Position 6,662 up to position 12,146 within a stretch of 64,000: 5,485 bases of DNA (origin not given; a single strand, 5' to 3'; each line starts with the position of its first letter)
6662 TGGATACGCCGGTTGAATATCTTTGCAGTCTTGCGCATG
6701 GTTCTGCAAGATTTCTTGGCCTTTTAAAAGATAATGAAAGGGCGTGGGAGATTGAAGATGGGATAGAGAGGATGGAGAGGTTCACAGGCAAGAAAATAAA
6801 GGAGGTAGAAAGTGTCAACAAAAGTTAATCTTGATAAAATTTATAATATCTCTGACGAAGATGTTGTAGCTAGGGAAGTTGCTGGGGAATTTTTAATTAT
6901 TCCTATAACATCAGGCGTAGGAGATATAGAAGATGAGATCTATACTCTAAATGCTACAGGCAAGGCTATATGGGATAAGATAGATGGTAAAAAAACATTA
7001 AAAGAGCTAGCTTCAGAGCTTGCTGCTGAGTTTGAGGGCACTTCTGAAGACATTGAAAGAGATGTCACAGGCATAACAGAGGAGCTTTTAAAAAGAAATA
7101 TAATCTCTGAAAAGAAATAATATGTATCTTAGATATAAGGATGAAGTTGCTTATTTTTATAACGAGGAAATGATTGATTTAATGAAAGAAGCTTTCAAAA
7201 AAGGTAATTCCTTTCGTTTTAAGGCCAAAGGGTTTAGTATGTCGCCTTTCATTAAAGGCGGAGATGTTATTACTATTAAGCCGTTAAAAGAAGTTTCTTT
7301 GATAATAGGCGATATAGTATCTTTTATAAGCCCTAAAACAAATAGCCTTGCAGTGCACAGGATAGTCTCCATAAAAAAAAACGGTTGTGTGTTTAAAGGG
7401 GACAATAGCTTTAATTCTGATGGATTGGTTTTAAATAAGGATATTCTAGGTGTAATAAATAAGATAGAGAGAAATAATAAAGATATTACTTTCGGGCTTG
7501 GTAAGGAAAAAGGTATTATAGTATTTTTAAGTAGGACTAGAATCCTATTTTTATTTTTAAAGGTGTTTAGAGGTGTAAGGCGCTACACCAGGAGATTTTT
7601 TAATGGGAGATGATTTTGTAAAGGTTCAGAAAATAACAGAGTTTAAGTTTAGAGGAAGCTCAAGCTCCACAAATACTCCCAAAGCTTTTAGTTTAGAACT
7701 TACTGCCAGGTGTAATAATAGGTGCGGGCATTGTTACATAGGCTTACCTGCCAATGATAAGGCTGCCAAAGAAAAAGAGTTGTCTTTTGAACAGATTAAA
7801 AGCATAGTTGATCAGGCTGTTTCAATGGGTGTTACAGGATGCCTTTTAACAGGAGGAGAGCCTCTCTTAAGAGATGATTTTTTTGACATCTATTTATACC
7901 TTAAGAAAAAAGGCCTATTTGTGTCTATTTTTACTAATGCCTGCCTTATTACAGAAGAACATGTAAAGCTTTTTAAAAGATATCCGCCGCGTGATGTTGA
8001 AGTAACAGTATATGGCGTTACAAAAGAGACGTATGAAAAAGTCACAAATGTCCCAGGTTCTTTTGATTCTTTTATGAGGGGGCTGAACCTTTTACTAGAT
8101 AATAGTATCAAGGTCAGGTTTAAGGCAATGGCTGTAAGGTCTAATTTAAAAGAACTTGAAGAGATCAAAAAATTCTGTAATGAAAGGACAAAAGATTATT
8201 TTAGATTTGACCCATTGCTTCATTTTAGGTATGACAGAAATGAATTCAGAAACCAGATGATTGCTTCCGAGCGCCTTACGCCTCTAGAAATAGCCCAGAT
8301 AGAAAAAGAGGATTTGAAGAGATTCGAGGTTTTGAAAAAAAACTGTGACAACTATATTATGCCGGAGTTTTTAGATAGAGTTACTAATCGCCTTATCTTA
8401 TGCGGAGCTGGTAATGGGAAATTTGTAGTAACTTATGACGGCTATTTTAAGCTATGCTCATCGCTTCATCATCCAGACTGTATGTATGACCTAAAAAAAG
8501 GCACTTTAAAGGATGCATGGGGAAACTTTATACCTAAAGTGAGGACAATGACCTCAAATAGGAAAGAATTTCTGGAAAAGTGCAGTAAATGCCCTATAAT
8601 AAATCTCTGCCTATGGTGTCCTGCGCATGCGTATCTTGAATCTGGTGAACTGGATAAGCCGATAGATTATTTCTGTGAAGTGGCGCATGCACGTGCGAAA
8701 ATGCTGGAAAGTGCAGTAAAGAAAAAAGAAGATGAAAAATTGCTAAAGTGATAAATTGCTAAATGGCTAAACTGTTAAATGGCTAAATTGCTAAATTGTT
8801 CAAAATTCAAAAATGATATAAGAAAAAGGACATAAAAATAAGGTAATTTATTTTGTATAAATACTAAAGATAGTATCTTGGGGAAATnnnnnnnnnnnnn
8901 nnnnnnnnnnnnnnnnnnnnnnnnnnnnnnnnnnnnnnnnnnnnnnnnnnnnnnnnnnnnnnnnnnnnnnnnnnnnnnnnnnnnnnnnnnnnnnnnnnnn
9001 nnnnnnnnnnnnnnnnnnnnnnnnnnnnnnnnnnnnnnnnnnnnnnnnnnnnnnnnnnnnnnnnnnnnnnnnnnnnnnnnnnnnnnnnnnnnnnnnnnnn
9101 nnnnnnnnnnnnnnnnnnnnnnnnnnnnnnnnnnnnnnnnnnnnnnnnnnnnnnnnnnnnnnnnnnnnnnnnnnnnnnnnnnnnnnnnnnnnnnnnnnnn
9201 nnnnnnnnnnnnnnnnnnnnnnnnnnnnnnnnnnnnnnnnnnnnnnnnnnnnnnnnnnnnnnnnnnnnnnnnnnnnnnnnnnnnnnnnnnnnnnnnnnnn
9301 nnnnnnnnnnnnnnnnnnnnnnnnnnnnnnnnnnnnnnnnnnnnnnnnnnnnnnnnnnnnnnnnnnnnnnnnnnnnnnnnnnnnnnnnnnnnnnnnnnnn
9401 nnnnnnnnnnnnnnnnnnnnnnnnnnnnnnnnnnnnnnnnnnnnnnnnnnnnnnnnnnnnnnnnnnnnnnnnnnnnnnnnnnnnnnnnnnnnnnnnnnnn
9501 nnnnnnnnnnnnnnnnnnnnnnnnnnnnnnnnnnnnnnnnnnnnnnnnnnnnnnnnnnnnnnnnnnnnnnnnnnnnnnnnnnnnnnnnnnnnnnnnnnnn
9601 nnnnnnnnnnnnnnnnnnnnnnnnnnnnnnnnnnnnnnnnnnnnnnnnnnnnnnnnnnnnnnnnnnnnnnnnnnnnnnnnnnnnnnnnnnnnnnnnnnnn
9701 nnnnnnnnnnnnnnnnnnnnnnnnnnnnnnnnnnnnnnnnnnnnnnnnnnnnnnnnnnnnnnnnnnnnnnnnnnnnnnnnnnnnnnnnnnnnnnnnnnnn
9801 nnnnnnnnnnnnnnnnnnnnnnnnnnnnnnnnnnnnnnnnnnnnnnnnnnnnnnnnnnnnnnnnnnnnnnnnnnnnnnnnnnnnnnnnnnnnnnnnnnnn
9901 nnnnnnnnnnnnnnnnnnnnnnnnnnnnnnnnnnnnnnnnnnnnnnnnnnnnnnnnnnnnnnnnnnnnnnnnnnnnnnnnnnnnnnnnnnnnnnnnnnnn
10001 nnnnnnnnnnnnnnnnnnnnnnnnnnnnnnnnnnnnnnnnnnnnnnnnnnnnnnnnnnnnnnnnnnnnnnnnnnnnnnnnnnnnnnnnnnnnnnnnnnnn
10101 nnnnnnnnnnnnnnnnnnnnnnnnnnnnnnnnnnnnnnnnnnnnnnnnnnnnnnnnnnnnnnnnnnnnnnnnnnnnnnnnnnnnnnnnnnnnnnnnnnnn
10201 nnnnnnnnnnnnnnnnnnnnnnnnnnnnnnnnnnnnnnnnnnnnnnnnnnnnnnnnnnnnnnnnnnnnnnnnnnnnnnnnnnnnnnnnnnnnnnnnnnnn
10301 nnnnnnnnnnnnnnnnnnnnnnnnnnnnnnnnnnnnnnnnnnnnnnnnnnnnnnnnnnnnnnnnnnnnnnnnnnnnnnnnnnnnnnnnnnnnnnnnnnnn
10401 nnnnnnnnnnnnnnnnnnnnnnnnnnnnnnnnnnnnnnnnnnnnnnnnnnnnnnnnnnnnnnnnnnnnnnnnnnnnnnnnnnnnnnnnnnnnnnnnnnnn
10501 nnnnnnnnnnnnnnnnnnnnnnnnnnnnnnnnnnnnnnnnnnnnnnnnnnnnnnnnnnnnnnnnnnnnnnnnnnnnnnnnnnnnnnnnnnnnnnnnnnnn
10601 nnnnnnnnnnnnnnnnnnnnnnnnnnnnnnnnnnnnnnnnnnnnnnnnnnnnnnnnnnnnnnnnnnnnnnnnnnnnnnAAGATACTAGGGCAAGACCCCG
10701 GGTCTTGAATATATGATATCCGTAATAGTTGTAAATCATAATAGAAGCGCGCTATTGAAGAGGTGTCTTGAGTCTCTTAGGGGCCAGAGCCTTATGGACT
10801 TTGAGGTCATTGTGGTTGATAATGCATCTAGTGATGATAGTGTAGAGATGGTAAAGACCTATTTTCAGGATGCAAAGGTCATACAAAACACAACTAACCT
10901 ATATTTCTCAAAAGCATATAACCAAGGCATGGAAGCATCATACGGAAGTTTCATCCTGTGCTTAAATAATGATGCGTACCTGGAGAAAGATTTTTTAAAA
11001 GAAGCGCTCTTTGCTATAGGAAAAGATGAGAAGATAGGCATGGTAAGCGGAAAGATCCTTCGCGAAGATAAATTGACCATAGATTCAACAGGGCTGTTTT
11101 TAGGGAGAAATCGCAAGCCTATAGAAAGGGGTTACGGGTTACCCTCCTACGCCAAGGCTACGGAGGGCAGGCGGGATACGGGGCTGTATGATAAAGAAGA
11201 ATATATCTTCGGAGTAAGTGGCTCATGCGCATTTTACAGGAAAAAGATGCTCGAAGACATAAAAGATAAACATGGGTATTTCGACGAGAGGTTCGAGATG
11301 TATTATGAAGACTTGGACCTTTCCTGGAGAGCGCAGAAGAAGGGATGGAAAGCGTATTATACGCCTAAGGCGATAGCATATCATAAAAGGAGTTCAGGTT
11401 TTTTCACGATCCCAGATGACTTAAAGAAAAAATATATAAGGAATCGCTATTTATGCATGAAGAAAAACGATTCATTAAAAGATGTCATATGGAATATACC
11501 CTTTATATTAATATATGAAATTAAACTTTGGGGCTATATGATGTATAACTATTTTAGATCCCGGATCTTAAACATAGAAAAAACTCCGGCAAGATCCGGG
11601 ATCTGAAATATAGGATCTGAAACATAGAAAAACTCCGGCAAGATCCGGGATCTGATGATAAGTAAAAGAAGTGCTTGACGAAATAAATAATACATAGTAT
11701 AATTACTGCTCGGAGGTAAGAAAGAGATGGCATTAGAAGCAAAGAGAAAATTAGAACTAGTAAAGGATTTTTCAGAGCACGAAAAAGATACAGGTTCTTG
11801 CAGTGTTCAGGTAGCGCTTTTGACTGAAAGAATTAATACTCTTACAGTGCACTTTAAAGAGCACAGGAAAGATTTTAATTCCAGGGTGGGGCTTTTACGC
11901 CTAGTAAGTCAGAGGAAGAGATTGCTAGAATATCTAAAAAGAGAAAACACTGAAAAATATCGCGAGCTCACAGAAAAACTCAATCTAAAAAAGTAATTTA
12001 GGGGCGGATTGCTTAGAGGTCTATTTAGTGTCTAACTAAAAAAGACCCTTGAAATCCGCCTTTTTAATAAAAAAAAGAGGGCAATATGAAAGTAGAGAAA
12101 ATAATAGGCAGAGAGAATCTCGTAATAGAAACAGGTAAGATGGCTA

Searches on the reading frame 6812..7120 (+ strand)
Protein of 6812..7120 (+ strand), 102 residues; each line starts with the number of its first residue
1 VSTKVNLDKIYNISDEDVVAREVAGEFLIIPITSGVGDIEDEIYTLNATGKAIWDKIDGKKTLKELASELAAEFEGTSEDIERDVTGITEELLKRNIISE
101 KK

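Call 7: search_protein_families(library=pfam, proteins=[window:6812-7120:+], max_evalue=0.01)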
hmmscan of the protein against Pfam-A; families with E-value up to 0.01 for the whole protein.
window:6812-7120:+ (102 aa): 1 family
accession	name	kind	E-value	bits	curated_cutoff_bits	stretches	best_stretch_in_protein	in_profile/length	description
PF05402.18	PqqD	-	2.4e-15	57.1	23.4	1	41-98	10-67/67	Coenzyme PQQ synthesis protein D (PqqD)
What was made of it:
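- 6812..7120 (+): Stand-alone PqqD-family protein, the presumed leader-recognition element (RRE). Pfam PqqD E 2.4e-15, above its cutoff (call 7).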

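Call 8: search_protein_families(library=ncbifam, proteins=[window:6812-7120:+], max_evalue=0.01)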
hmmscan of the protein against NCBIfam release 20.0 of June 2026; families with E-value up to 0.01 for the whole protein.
window:6812-7120:+ (102 aa): 6 families
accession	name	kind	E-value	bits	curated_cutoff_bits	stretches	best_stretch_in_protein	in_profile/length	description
TIGR03859.1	PQQ_PqqD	equivalog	8e-10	38.5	46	1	42-98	25-80/81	pyrroloquinoline quinone biosynthesis peptide chaperone PqqD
TIGR04248.1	SCM_PqqD_rel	equivalog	7e-08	32.6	100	1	41-97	24-80/84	SynChlorMet cassette protein ScmD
NF033536.1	lasso_PqqD_Bac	exception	3.3e-07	30.4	80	1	16-99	10-87/88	lasso peptide biosynthesis PqqD family chaperone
TIGR04302.1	geo_PqqD_fam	equivalog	3.2e-05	24.3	100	1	43-98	46-100/102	GeoRSP system PqqD family peptide chaperone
NF033530.1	lasso_PqqD_Strm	exception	5.8e-05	23.2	70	1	42-95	22-75/78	lasso peptide biosynthesis PqqD family chaperone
NF002535.0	PRK02079.1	equivalog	0.00017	21.4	101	1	44-95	36-86/92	pyrroloquinoline quinone biosynthesis peptide chaperone PqqD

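Call 12: find_encoding_contigs(protein=window:6812-7120:+, flank=8000, max_places=10)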
Protein window:6812-7120:+ (102 aa): no gene with exactly this product is on record in the collection.

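Call 45: search_solved_structures(query=window:6812-7117:+, max_evalue=1, show_alignments=1)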
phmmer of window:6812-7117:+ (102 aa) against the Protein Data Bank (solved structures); distinct sequences matched with E-value up to 1: 6.
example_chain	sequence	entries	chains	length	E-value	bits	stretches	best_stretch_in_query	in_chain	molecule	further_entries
3g2b_A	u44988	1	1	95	0.0019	21.8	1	46-97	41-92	Coenzyme PQQ synthesis protein D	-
9x90_B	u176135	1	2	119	0.0053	20.3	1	34-98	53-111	Lasso peptide biosynthesis PqqD family chaperone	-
5v1u_A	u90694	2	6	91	0.066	16.8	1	43-97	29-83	TbiB1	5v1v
9x8z_B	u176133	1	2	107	0.071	16.7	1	43-99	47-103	PqqD family protein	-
2efr_A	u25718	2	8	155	0.16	15.6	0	21-69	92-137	General control protein GCN4 and Tropomyosin 1 alpha chain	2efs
2d3e_A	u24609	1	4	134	0.21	15.2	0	21-59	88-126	General control protein GCN4 and Tropomyosin 1 alpha chain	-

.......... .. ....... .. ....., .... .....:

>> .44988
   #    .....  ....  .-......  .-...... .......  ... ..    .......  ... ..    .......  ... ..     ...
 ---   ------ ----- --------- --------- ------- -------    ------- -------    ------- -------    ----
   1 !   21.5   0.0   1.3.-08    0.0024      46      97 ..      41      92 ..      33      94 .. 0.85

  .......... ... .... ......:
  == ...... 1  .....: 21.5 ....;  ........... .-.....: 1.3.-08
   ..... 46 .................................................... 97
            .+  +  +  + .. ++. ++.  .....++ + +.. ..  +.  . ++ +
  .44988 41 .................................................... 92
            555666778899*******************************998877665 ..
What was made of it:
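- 6812..7120 (+): Weak PDB sequence matches to PqqD 3g2b, a lasso PqqD chaperone 9x90 and TbiB1 5v1u (call 45).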

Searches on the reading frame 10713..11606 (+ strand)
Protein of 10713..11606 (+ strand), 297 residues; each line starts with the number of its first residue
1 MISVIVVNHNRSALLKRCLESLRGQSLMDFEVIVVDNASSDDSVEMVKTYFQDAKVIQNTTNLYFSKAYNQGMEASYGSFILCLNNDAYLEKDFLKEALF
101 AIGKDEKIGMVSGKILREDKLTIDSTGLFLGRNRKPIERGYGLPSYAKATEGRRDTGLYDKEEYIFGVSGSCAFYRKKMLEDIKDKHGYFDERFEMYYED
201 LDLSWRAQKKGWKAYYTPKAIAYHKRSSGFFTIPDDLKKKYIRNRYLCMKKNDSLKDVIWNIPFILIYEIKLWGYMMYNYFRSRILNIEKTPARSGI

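Call 7: search_protein_families(library=pfam, proteins=[window:10713-11606:+], max_evalue=0.01)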
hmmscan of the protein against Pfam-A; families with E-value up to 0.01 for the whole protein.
window:10713-11606:+ (297 aa): 5 families
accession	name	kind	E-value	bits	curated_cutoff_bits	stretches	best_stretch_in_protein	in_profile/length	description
PF00535.33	Glycos_transf_2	-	7e-29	101.4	23.3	1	3-183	1-167/168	Glycosyl transferase family 2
PF13641.12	Glyco_tranf_2_3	-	4.2e-15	56.8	27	1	2-228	3-215/230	Glycosyltransferase like family 2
PF13632.12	Glyco_trans_2_3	-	3.3e-07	30.7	27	1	168-244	72-142/198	Glycosyl transferase family group 2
PF10111.15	Glyco_tranf_2_2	-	4.4e-07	30.1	27.3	1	28-99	28-103/276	Glycosyltransferase like family 2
PF13712.12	Glyco_tranf_2_5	-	0.0015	18.8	27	1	45-111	23-88/210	Glycosyltransferase like family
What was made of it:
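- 10713..11606 (+): GT2 glycosyltransferase. Whether it belongs to the cluster is uncertain. Glycos_transf_2 E 7e-29 (call 7).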

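Call 8: search_protein_families(library=ncbifam, proteins=[window:10713-11606:+], max_evalue=0.01)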
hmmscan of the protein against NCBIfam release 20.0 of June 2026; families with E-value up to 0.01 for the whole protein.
window:10713-11606:+ (297 aa): 22 families
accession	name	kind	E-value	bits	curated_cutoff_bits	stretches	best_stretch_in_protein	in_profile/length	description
TIGR03937.1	PgaC_IcaA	equivalog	3e-21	75.9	422.3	2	1-114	46-162/407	poly-beta-1,6-N-acetyl-D-glucosamine synthase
NF041875.1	EPS_EpsD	equivalog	5.2e-20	72.1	370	1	2-229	1-211/325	exopolysaccharide biosynthesis glycosyltransferase EpsD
TIGR03965.1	mycofact_glyco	equivalog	5.7e-18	65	280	2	2-118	76-194/467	mycofactocin biosynthesis glycosyltransferase MftF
NF038299.1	EPS_HpsN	equivalog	5e-14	52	425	1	1-224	2-220/317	hormogonium polysaccharide biosynthesis glycosyltransferase HpsN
NF007482.0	PRK10073.1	equivalog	1.8e-13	50.2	423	1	2-107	8-114/334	glycosyltransferase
TIGR03111.1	glyc2_xrt_Gpos1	hypoth_equivalog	1.8e-13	50.1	363.95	1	2-181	51-228/439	TIGR03111 family XrtG-associated glycosyltransferase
NF038302.1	EPS_HpsE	equivalog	7e-12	44.9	300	1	2-225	3-223/307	hormogonium polysaccharide biosynthesis glycosyltransferase HpsE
NF050050.1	ProtGlycPglI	equivalog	8.3e-12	45.1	500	1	2-97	4-103/306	GalNAc(5)-diNAcBac-PP-undecaprenol beta-1,3-glucosyltransferase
TIGR04283.1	glyco_like_mftF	equivalog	1.8e-11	44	182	1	2-115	1-111/221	TIGR04283 family arsenosugar biosynthesis glycosyltransferase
TIGR04242.1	nodulat_NodC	equivalog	1e-09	37.9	550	1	3-223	51-263/395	chitooligosaccharide synthase NodC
NF047683.1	TeichurnBiosyTuaG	equivalog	1.5e-09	37.9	400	1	2-100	8-109/252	teichuronic acid biosynthesis protein TuaG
NF053739.1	GlytfEpsEBac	equivalog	4.2e-08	32.5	450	1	2-87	3-92/265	glycosyltransferase EpsE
TIGR04195.1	S_glycosyl_SunS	equivalog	9.9e-08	31.2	350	1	5-92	62-146/421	SunS family peptide S-glycosyltransferase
TIGR01556.1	rhamnosyltran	subfamily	1.3e-07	31.1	200.55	1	29-118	21-115/281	rhamnosyltransferase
NF050113.1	gal_furan_GlfT1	equivalog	4.5e-07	29.5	330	1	3-117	2-119/290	galactofuranosyltransferase GlfT1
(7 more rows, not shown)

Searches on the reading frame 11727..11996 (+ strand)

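Call 47: search_protein_families(library=pfam, proteins=[window:11727-11996:+], max_evalue=0.00001)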
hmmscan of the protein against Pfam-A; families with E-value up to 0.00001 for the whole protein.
window:11727-11996:+ (89 aa): 1 family
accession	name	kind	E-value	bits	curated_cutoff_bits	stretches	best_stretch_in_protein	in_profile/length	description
PF00312.27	Ribosomal_S15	-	5e-33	113.6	31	1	9-88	2-81/81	Ribosomal protein S15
